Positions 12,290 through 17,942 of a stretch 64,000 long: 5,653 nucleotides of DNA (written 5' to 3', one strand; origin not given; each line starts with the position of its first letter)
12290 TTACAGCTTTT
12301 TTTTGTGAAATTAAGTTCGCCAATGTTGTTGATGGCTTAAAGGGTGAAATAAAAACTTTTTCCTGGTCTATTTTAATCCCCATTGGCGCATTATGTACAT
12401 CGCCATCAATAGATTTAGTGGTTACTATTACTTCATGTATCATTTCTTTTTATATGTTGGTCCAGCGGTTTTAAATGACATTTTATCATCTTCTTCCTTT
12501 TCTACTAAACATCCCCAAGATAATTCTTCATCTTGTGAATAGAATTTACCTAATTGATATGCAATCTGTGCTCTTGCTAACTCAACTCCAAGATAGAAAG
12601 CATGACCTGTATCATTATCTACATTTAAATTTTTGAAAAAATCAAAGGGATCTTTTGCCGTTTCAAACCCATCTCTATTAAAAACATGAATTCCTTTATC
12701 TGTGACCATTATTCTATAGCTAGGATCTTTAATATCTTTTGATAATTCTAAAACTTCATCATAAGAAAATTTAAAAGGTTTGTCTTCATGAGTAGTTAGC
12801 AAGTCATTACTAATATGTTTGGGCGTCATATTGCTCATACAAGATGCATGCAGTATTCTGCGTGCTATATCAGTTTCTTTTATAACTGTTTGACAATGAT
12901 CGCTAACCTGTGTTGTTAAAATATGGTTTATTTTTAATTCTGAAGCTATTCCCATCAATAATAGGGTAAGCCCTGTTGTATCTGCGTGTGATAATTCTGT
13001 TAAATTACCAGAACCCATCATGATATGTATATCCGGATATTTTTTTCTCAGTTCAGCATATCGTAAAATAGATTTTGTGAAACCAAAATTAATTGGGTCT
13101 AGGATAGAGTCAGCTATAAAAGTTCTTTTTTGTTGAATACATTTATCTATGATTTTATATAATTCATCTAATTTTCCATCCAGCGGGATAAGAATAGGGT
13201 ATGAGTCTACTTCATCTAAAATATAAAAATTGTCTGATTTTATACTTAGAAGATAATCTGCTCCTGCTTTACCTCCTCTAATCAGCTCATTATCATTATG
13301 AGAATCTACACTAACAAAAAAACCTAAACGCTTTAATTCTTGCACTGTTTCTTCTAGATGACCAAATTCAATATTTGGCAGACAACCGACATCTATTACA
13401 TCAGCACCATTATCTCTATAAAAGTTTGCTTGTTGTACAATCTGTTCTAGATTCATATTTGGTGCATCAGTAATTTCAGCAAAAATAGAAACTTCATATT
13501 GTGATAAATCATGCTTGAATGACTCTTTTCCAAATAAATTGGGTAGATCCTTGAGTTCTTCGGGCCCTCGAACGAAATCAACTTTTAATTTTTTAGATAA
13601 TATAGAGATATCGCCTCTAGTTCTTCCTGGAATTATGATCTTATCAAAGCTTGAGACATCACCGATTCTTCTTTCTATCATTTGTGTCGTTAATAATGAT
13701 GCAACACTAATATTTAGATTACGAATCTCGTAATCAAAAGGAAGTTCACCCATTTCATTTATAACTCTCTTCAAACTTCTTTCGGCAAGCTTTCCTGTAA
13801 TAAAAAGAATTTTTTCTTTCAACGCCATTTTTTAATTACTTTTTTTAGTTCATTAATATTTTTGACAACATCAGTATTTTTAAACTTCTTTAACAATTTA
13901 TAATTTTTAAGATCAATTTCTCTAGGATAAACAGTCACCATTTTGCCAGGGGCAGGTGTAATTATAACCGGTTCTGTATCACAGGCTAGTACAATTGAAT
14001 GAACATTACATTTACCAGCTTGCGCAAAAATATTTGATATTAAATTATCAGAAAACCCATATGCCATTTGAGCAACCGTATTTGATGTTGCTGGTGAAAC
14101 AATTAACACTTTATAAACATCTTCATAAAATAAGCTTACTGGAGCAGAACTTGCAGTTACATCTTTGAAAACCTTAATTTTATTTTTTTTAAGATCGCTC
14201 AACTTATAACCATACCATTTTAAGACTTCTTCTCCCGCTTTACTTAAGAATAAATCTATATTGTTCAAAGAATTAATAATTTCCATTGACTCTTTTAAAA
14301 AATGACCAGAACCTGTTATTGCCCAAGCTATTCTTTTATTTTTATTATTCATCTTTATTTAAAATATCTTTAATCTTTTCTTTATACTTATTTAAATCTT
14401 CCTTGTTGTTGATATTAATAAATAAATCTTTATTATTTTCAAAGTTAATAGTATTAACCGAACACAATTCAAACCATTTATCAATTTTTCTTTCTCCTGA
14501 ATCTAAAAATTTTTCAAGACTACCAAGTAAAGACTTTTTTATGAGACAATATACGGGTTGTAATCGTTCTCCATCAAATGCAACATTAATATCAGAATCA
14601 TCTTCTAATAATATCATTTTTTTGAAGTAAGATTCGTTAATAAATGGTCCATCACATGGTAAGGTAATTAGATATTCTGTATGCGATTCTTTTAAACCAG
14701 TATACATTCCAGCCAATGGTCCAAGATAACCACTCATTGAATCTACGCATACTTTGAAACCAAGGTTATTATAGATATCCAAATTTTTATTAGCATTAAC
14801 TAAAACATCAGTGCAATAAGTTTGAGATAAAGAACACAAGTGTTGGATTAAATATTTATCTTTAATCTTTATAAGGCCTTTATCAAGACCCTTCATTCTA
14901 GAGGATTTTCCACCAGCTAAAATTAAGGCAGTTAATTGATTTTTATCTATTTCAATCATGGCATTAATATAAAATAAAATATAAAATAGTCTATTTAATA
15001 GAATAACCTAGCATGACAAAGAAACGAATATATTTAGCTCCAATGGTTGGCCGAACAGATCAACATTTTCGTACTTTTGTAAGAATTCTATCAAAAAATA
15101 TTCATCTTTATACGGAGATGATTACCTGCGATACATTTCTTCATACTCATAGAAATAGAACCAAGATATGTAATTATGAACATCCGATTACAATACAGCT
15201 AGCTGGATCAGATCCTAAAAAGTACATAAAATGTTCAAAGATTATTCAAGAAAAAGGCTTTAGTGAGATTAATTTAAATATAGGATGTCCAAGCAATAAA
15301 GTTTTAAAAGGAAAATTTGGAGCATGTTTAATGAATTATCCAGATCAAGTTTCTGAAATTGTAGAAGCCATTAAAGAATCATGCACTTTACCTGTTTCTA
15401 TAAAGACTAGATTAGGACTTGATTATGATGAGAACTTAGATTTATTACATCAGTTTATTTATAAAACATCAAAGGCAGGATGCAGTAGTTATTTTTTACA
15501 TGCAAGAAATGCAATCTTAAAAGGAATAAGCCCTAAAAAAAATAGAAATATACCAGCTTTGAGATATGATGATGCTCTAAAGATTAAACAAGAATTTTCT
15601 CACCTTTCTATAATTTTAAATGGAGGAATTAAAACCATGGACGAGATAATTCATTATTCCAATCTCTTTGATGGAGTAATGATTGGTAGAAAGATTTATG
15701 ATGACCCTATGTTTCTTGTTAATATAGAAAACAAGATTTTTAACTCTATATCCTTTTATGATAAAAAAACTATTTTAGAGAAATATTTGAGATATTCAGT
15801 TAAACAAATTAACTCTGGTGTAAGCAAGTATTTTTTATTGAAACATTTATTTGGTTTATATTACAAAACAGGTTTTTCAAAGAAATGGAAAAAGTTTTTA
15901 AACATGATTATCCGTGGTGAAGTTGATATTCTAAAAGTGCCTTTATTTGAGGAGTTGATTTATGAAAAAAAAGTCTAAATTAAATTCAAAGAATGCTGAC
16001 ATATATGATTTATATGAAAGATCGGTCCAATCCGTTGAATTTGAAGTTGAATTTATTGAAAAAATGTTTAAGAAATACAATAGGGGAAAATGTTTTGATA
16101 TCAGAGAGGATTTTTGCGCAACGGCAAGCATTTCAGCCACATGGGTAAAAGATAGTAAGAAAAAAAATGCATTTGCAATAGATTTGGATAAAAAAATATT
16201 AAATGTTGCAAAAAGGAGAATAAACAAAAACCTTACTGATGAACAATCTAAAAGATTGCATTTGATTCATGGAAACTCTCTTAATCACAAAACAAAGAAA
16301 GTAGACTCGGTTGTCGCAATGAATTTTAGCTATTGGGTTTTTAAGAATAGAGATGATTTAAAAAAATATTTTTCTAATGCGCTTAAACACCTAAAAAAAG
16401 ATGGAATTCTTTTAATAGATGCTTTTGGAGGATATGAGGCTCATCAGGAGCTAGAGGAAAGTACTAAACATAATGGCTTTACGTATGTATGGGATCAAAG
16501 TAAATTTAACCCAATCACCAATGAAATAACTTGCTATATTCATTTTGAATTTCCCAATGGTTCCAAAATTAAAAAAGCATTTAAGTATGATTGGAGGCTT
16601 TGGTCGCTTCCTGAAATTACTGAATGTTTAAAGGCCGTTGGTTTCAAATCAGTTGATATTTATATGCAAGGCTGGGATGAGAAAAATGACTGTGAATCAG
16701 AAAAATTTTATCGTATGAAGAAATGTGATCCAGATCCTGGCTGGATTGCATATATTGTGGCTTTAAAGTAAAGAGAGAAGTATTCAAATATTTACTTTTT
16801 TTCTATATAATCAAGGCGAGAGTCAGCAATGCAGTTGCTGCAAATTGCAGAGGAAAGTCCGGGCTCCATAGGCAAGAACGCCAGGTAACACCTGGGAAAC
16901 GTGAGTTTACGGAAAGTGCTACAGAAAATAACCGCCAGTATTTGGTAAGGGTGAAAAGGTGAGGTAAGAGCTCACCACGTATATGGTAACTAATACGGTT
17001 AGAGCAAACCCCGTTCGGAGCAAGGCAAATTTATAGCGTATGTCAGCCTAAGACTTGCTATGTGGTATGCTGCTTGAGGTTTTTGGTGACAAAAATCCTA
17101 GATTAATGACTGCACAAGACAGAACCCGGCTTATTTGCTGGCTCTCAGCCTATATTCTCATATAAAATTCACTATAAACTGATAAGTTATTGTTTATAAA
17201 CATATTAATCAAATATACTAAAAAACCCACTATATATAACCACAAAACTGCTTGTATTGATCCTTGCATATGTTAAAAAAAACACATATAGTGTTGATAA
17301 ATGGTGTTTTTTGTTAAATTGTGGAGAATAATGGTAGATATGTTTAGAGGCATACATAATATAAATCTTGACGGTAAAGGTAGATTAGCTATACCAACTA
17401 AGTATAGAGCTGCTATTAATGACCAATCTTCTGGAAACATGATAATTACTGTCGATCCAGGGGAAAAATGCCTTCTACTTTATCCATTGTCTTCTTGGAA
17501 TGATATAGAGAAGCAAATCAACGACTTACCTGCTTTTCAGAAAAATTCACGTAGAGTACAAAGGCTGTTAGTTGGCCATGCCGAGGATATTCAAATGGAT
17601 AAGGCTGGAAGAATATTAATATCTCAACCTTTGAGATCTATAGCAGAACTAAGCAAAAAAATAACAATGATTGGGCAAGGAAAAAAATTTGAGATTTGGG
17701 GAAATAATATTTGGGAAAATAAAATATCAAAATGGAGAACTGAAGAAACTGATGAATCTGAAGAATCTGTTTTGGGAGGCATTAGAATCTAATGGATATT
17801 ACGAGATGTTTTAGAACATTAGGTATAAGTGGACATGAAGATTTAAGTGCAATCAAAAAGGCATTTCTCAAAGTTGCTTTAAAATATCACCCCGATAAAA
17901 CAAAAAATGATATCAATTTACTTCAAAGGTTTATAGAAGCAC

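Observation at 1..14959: Compact H4MPT/methylofuran-linked formaldehyde-oxidation and cofactor-biosynthesis island in a very AT-rich genome that also encodes Sox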

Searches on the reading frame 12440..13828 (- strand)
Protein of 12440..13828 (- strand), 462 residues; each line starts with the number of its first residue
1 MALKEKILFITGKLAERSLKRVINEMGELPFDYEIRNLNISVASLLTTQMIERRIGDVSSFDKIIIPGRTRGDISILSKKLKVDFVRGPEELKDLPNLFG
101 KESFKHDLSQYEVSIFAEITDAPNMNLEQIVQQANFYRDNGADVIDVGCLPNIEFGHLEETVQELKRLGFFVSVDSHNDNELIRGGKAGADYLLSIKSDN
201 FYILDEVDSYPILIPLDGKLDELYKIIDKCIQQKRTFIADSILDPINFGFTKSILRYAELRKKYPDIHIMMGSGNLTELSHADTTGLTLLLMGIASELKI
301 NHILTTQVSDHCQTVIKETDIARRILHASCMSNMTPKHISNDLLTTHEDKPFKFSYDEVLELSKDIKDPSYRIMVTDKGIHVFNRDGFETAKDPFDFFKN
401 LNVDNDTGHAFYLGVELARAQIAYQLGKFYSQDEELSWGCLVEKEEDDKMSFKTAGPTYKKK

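Call 6: search_protein_families(library=ncbifam, proteins=[window:12440-13828:-], max_evalue=0.001)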
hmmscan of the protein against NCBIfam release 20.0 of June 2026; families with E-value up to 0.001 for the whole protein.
window:12440-13828:- (462 aa): 1 family
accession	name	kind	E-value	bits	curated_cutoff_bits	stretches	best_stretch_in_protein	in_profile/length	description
TIGR00284.1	TIGR00284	hypoth_equivalog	1.6e-55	188.6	256.65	2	114-436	153-497/497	dihydropteroate synthase-like protein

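Call 8: search_protein_families(library=pfam, proteins=[window:12440-13828:-], max_evalue=0.001)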
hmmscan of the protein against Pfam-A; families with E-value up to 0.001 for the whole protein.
window:12440-13828:- (462 aa): 2 families
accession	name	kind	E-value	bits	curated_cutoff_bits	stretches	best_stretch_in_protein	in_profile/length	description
PF20123.4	DUF6513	-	1.7e-28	99.2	23.9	1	5-90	1-86/86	Family of unknown function (DUF6513)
PF14251.12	PterinBD-DUF4346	-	3.3e-05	25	29.6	1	406-433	59-86/86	PterinBD-DUF4346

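Call 48: search_solved_structures(query=window:12440-13828:-, max_evalue=0.01)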
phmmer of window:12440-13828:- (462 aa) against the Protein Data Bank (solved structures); distinct sequences matched with E-value up to 0.01: 0.

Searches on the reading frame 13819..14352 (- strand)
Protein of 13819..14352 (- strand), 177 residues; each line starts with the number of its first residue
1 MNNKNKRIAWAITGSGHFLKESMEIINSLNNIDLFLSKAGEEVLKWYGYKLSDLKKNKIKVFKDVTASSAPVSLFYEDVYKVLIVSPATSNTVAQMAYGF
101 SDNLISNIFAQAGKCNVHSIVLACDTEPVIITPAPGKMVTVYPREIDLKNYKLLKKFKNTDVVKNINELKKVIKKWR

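Call 6: search_protein_families(library=ncbifam, proteins=[window:13819-14352:-], max_evalue=0.001)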
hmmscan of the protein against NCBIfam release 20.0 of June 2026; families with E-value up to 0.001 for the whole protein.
window:13819-14352:- (177 aa): 7 families
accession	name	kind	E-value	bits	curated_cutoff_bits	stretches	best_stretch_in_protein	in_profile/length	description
TIGR02700.1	flavo_MJ0208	hypoth_equivalog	1.4e-29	103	251.35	1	7-132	1-138/234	dihydromethanopterin reductase (acceptor)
TIGR02699.1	archaeo_AfpA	hypoth_equivalog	2.4e-27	95.6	192.45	1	7-173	1-174/174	archaeoflavoprotein AfpA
TIGR02113.1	coaC_strep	equivalog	2.8e-08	33.8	261.4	1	30-160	28-144/177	phosphopantothenoylcysteine decarboxylase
TIGR00521.1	coaBC_dfp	equivalog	1.6e-07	30.7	219.7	1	4-133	2-120/392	bifunctional phosphopantothenoylcysteine decarboxylase/phosphopantothenate--cysteine ligase CoaBC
NF006161.0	PRK08305.1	equivalog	2e-05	24.3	156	1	1-126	1-130/196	dipicolinate synthase subunit B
TIGR02852.1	spore_dpaB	equivalog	0.00017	21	229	1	6-128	1-127/187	dipicolinate synthase subunit B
TIGR00421.1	ubiX_pad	subfamily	0.00059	19.6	108.9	1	11-108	5-104/181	UbiX family flavin prenyltransferase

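Call 8: search_protein_families(library=pfam, proteins=[window:13819-14352:-], max_evalue=0.001)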
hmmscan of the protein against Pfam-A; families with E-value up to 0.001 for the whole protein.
window:13819-14352:- (177 aa): 1 family
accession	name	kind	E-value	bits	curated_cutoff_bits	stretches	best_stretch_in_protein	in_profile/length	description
PF02441.25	Flavoprotein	-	2.2e-21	76.6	22.7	1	6-176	1-158/162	Flavoprotein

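Call 44: search_solved_structures(query=window:13819-14352:-, max_evalue=0.001, show_alignments=1)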
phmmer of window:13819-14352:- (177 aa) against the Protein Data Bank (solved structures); distinct sequences matched with E-value up to 0.001: 1.
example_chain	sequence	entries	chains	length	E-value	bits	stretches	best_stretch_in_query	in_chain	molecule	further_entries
3wis_A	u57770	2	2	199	2.1e-46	160.8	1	5-173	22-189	Putative dihydromethanopterin reductase (AfpA)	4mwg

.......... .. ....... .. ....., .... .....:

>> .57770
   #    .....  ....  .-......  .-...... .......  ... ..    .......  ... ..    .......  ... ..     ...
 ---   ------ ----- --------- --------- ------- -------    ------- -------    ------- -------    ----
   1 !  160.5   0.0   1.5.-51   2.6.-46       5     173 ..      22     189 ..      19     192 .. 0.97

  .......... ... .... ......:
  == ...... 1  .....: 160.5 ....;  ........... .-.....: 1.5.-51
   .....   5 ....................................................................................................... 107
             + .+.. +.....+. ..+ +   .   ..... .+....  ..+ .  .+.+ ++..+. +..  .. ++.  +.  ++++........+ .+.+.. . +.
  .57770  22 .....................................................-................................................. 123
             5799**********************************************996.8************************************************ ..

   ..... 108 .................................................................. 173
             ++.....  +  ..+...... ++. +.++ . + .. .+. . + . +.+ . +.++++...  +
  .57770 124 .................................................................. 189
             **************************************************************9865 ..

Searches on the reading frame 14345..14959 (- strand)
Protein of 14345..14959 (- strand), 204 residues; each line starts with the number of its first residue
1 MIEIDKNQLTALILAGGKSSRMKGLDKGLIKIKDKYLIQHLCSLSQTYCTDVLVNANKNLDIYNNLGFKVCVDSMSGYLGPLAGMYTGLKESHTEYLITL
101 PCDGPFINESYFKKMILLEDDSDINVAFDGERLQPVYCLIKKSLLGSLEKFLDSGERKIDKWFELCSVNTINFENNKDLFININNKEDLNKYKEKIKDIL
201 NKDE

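Call 6: search_protein_families(library=ncbifam, proteins=[window:14345-14959:-], max_evalue=0.001)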
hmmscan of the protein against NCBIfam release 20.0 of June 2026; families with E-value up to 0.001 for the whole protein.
window:14345-14959:- (204 aa): 15 families
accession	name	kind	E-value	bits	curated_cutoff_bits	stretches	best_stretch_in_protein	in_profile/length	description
TIGR02665.1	molyb_mobA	equivalog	3e-52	177.4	151.85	1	10-189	2-185/186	molybdenum cofactor guanylyltransferase MobA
NF011057.0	PRK14489.1-2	subfamily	2.3e-35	122.5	541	1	6-194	4-196/363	bifunctional molybdenum cofactor guanylyltransferase MobA/molybdopterin-guanine dinucleotide biosynthesis adaptor protein MobB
NF001457.0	PRK00317.1-3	equivalog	6.5e-26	91.1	164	1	10-197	3-198/200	molybdenum cofactor guanylyltransferase MobA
NF002741.0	PRK02726.1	equivalog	7e-26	91.1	179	1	6-195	5-197/200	molybdenum cofactor guanylyltransferase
NF011056.0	PRK14489.1-1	equivalog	2.4e-23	82.9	379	1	7-194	4-194/363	bifunctional molybdenum cofactor guanylyltransferase MobA/molybdopterin-guanine dinucleotide biosynthesis adaptor protein MobB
NF011058.0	PRK14489.1-3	exception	3.3e-22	78.6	820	1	4-191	4-200/382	molybdenum cofactor guanylyltransferase MobA, DUF3305 domain-containing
NF001837.0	PRK00560.1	equivalog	1.1e-19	70.9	182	1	3-193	3-188/196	molybdenum cofactor guanylyltransferase MobA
NF011059.0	PRK14490.1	equivalog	2.2e-17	63.3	354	1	5-197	177-370/374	bifunctional molybdenum cofactor guanylyltransferase MobA/molybdopterin-guanine dinucleotide biosynthesis adaptor protein MobB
NF001855.0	PRK00576.1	equivalog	7.1e-13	48.6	205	1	5-191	3-191/197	molybdenum cofactor guanylyltransferase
NF011070.0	PRK14500.1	equivalog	1.1e-09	38.1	606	1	5-127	163-284/358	putative bifunctional molybdopterin-guanine dinucleotide biosynthesis protein MoaC/MobA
TIGR03310.1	matur_MocA_YgfJ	equivalog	3.1e-08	33.8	186.45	1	11-176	2-173/188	molybdenum cofactor cytidylyltransferase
NF045495.1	AdoCbiPCobY_Meth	equivalog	4.5e-06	26.3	250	1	10-47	2-41/195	adenosylcobinamide-phosphate guanylyltransferase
TIGR00454.1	TIGR00454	hypoth_equivalog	8.1e-05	22.6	174.7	1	10-54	2-47/183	TIGR00454 family protein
NF045665.1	NTPtran_DVU1551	equivalog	8.5e-05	21.7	315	1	10-117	2-114/359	DVU_1551 family NTP transferase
NF001186.0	PRK00155.2-3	equivalog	0.00087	18.8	253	0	7-66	3-66/224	2-C-methyl-D-erythritol 4-phosphate cytidylyltransferase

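Call 8: search_protein_families(library=pfam, proteins=[window:14345-14959:-], max_evalue=0.001)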
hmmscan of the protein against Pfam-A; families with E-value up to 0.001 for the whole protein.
window:14345-14959:- (204 aa): 1 family
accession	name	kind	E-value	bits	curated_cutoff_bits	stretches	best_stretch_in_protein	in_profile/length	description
PF12804.13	NTP_transf_3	-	1.8e-30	106.7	27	1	11-160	1-154/160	MobA-like NTP transferase domain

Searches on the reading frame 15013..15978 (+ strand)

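Call 6: search_protein_families(library=ncbifam, proteins=[window:15013-15978:+], max_evalue=0.001)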
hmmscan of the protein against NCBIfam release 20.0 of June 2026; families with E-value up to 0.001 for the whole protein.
window:15013-15978:+ (321 aa): 8 families
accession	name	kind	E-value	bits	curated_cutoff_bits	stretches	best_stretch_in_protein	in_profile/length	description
NF008774.0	PRK11815.1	equivalog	3.7e-104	348.3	269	1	2-297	11-308/337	tRNA dihydrouridine(20/20a) synthase DusA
TIGR00742.1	yjbN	subfamily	1.2e-94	317.3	397.2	1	5-297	2-296/318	tRNA dihydrouridine(20/20a) synthase DusA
TIGR00737.1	nifR3_yhdG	equivalog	2.4e-37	128.8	293.3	1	3-256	7-258/319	tRNA dihydrouridine synthase DusB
NF007838.0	PRK10550.1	equivalog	6.3e-12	45.1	395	1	19-281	30-278/312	tRNA dihydrouridine(16) synthase DusC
NF005574.0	PRK07259.1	equivalog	5.7e-10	38.6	269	1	49-131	87-166/304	dihydroorotate dehydrogenase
TIGR01037.2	pyrD_sub1_fam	subfamily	2.8e-07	29.9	270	1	51-131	85-163/300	dihydroorotate dehydrogenase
NF041011.1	dihydoor_dh_Arch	equivalog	1.4e-05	24.3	330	1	57-132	86-153/289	dihydroorotate dehydrogenase PyrD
NF006183.0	PRK08318.1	equivalog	1.7e-05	23.8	335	1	65-131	108-174/422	NAD-dependent dihydropyrimidine dehydrogenase subunit PreA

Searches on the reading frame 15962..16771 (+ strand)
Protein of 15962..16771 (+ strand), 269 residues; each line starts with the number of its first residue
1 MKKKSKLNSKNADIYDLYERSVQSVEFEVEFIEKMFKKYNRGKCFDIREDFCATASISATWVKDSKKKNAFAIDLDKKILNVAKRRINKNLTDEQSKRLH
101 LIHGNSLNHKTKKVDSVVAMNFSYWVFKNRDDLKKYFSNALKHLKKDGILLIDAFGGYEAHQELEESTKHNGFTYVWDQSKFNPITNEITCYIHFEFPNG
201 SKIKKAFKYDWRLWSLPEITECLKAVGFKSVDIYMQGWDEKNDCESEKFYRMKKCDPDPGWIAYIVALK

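Call 6: search_protein_families(library=ncbifam, proteins=[window:15962-16771:+], max_evalue=0.001)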
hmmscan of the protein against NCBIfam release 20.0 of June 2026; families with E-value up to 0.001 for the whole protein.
window:15962-16771:+ (269 aa): 4 families
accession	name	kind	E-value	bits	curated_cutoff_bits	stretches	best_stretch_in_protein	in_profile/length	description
TIGR02072.1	BioC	equivalog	1.4e-05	25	184.95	1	40-171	34-150/244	malonyl-ACP O-methyltransferase BioC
NF001244.0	PRK00216.1-5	equivalog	4.1e-05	23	216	1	31-153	40-154/236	bifunctional demethylmenaquinone methyltransferase/2-methoxy-6-polyprenyl-1,4-benzoquinol methylase UbiE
TIGR01934.1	MenG_MenH_UbiE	subfamily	0.00011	21.6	158.35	1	31-152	31-141/223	ubiquinone/menaquinone biosynthesis methyltransferase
NF051855.1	GlySarMtaseBact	equivalog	0.00019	21.1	350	1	111-240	117-241/259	glycine/sarcosine N-methyltransferase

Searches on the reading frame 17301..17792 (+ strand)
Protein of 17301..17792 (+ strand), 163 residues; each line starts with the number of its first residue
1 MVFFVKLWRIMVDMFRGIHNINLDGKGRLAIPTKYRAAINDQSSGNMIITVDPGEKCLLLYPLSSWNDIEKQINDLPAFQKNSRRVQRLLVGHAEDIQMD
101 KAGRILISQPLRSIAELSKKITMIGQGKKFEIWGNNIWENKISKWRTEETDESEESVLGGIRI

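Call 38: search_protein_families(library=pfam, proteins=[window:17301-17792:+], max_evalue=0.0001)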
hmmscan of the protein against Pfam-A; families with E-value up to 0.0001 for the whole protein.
window:17301-17792:+ (163 aa): 1 family
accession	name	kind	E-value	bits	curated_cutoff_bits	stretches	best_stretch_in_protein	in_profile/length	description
PF02381.23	MraZ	-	6.7e-34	116.1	23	2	14-88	1-71/72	MraZ protein, putative antitoxin-like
